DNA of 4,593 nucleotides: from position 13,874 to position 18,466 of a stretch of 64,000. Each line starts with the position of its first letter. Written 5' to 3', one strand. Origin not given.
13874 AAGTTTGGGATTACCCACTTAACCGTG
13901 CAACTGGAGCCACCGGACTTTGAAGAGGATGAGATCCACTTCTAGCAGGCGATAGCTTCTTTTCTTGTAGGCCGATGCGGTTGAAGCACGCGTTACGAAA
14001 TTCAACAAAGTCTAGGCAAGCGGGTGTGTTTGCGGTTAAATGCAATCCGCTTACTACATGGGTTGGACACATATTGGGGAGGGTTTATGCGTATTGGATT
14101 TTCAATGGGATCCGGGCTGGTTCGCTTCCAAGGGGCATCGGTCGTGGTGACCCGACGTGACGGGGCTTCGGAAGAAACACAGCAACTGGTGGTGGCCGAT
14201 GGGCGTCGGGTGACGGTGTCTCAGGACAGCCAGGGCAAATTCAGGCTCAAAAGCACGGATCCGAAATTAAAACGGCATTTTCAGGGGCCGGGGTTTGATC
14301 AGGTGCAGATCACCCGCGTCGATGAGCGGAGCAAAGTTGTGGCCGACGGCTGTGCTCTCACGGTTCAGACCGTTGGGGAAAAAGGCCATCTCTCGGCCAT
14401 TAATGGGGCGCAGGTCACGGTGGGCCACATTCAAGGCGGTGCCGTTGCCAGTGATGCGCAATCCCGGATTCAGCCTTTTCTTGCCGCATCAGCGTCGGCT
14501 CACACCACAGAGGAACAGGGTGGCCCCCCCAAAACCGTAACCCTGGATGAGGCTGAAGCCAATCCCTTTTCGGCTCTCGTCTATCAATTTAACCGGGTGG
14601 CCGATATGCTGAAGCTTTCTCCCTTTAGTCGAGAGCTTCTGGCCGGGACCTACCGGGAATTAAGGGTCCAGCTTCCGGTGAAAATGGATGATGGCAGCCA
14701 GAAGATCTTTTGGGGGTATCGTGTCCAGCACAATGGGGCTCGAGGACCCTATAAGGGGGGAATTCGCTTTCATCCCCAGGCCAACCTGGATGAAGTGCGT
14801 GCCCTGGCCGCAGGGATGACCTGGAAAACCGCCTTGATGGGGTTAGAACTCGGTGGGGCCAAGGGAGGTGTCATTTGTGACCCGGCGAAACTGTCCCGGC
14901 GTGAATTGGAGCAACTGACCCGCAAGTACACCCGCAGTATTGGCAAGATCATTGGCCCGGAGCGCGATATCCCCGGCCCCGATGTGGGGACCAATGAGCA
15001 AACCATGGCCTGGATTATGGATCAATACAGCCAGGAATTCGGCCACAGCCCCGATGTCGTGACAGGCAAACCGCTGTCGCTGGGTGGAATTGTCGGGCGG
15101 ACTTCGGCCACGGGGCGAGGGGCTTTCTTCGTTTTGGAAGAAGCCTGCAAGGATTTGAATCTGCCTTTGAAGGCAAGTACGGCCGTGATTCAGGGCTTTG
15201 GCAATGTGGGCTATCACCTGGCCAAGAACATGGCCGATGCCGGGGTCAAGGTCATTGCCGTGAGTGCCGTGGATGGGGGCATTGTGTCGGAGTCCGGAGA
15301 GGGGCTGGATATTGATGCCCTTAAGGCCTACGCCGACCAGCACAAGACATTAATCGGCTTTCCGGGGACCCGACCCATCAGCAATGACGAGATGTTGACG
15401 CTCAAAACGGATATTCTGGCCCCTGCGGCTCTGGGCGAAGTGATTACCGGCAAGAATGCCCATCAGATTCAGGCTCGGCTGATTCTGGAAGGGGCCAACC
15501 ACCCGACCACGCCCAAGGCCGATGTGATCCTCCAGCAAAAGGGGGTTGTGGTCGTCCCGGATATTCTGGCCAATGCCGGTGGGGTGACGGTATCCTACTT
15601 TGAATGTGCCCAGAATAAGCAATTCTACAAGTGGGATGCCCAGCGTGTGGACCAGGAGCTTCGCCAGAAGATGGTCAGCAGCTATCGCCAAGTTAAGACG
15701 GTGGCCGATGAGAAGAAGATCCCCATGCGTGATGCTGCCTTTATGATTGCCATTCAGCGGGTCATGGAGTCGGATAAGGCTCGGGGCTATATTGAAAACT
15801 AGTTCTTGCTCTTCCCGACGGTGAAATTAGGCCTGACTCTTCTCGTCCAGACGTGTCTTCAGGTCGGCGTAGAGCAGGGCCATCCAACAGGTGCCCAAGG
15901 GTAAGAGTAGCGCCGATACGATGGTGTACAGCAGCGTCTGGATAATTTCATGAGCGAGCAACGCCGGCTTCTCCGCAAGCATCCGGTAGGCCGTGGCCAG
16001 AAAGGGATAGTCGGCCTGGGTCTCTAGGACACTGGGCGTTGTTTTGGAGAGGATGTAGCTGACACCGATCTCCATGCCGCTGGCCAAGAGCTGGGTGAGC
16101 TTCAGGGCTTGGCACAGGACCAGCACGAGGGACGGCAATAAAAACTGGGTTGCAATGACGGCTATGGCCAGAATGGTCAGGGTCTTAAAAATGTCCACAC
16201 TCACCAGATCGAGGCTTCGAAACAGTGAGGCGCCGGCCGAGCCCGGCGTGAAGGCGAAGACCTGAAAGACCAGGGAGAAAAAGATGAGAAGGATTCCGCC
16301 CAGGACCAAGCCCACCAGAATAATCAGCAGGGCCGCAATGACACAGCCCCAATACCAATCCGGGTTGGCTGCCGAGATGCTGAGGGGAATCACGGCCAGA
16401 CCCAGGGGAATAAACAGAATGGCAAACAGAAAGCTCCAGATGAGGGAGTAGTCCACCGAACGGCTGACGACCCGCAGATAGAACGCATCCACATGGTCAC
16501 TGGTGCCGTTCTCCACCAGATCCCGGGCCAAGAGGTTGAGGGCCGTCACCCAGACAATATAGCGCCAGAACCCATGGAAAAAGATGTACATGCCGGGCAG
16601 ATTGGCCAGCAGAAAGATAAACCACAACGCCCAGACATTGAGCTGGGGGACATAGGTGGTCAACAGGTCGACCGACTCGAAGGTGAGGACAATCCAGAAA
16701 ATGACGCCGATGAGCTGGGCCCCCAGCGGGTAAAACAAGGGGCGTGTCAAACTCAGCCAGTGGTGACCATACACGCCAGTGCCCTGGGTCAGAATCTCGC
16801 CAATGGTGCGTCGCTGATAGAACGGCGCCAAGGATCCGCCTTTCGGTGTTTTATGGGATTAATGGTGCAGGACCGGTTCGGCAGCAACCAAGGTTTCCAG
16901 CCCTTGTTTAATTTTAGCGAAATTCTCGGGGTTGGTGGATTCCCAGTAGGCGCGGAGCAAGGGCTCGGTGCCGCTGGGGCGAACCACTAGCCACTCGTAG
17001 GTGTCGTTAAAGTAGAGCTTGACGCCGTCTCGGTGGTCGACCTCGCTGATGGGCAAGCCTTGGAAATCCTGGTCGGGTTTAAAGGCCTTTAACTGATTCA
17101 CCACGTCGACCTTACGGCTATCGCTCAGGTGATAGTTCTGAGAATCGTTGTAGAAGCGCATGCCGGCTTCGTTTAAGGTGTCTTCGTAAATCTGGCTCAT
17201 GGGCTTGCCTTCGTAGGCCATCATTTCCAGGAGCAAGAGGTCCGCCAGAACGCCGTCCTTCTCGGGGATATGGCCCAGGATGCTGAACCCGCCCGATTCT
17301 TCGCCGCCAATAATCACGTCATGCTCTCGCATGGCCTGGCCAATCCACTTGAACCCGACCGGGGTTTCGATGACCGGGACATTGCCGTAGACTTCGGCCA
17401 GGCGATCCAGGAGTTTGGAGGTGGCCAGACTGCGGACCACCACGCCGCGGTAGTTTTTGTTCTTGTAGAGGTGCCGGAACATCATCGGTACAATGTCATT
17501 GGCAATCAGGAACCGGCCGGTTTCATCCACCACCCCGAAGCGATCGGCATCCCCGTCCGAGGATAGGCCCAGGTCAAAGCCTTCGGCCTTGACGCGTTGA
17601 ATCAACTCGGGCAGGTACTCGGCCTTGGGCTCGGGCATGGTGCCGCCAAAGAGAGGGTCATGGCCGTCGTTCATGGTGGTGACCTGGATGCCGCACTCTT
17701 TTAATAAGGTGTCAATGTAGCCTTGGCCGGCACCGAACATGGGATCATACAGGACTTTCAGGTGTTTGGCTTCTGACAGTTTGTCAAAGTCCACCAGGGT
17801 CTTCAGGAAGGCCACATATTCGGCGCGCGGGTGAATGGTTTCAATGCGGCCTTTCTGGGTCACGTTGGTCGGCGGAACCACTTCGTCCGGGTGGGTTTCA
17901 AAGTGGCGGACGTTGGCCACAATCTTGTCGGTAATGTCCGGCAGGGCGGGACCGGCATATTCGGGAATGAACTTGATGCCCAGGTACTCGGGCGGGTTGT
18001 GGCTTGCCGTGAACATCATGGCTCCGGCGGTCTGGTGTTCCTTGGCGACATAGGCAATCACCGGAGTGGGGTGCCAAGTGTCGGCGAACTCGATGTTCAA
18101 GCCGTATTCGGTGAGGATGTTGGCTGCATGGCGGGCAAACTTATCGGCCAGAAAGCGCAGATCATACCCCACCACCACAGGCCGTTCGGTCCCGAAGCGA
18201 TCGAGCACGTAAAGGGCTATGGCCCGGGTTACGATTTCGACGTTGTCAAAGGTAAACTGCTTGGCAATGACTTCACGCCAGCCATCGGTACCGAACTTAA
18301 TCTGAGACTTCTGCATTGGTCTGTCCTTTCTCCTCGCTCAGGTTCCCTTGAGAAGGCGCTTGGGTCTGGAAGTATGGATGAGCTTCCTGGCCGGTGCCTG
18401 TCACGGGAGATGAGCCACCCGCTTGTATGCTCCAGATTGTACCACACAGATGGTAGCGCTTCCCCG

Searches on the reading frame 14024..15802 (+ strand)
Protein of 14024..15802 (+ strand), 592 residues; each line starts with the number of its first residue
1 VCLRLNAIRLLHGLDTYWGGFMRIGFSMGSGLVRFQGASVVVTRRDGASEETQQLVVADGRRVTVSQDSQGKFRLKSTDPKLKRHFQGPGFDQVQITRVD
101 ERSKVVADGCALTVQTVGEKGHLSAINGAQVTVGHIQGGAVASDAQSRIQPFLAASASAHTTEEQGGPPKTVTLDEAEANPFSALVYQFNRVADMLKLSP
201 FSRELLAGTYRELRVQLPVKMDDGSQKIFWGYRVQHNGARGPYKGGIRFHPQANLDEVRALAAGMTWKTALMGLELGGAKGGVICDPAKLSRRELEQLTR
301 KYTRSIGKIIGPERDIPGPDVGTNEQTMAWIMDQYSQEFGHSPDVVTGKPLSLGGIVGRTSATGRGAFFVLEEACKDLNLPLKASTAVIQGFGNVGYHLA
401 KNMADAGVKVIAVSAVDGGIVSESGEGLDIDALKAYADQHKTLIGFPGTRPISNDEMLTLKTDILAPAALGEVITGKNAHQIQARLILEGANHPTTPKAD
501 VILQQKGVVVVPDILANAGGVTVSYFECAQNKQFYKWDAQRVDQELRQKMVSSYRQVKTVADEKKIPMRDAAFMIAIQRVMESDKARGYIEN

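Call 50: search_protein_families(library=pfam, proteins=[window:14024-15802:+])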
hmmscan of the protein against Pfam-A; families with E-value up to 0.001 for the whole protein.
window:14024-15802:+ (592 aa): 3 families
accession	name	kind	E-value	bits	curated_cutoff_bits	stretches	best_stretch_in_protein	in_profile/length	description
PF00208.27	ELFV_dehydrog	-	2.8e-72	243.8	23.4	1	354-588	1-241/241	Glutamate/Leucine/Phenylalanine/Valine dehydrogenase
PF02812.23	ELFV_dehydrog_N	-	2.5e-56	189.3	25.3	1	211-336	3-128/129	Glu/Leu/Phe/Val dehydrogenase, dimerisation domain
PF05088.18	Bac_GDH_CD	-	0.0004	19.5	22.8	0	478-529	398-449/497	Bacterial NAD-glutamate dehydrogenase, catalytic domain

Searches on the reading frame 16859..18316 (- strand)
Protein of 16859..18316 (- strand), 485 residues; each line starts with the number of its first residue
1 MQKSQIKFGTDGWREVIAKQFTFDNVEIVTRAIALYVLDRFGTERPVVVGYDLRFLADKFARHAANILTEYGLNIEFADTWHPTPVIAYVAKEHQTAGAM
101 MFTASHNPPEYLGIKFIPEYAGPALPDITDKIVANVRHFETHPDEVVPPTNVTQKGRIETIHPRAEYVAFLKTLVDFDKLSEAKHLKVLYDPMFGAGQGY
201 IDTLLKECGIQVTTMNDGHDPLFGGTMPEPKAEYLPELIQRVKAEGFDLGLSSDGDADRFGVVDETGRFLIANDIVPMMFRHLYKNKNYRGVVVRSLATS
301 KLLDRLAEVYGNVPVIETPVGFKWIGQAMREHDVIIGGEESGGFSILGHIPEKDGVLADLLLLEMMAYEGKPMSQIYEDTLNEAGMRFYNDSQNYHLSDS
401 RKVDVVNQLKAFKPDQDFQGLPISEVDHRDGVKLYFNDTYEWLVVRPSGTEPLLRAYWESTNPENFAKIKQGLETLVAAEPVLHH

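Call 50: search_protein_families(library=pfam, proteins=[window:16859-18316:-])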
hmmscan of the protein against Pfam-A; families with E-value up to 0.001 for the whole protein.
window:16859-18316:- (485 aa): 4 families
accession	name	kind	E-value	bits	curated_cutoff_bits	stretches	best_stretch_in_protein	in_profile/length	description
PF02878.22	PGM_PMM_I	-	5.7e-33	114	22.5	1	6-137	2-132/138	Phosphoglucomutase/phosphomannomutase, alpha/beta/alpha domain I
PF02880.22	PGM_PMM_III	-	2.4e-27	95.8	20.7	1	274-381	4-112/115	Phosphoglucomutase/phosphomannomutase, alpha/beta/alpha domain III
PF02879.22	PGM_PMM_II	-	1.4e-26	93.5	29.3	1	166-267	2-103/103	Phosphoglucomutase/phosphomannomutase, alpha/beta/alpha domain II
PF00408.26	PGM_PMM_IV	-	2.1e-07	31.3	23.1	1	424-471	26-63/68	Phosphoglucomutase/phosphomannomutase, C-terminal domain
